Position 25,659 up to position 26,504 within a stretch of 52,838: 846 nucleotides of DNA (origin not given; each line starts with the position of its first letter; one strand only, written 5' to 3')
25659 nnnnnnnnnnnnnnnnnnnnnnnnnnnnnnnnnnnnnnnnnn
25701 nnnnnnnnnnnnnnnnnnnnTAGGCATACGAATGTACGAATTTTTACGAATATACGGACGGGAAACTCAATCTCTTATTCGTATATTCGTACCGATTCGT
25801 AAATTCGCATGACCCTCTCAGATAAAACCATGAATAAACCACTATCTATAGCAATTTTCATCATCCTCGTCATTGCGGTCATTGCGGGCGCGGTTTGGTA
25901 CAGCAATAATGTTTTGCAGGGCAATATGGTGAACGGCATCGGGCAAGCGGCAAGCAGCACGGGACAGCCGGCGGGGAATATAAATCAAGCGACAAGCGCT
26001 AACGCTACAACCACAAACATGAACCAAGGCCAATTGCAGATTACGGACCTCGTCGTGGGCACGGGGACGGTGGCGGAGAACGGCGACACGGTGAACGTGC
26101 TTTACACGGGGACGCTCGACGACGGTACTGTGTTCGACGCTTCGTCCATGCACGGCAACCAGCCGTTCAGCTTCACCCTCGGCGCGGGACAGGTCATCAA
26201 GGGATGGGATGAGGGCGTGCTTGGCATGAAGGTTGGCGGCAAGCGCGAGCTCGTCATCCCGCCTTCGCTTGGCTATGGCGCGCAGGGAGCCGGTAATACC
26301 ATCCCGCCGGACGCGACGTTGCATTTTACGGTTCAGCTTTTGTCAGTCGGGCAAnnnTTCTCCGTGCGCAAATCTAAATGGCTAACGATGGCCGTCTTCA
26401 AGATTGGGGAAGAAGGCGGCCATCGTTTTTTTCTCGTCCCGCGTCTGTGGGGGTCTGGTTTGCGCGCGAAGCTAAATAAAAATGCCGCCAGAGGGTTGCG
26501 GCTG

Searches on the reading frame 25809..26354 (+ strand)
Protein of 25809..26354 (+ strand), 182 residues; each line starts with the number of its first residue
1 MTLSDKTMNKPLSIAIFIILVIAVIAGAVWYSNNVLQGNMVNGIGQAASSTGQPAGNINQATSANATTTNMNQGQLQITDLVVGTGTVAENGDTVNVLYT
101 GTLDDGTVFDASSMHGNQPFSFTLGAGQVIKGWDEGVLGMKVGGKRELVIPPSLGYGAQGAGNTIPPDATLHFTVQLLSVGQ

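Call 20: search_protein_families(library=pfam, proteins=[window:25809-26354:+], max_evalue=0.01)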
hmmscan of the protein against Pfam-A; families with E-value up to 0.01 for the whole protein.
window:25809-26354:+ (182 aa): 1 family
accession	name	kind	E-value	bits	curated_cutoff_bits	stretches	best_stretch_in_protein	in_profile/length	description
PF00254.34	FKBP_C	-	2.2e-35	121.3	21.1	1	89-178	5-94/94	FKBP-type peptidyl-prolyl cis-trans isomerase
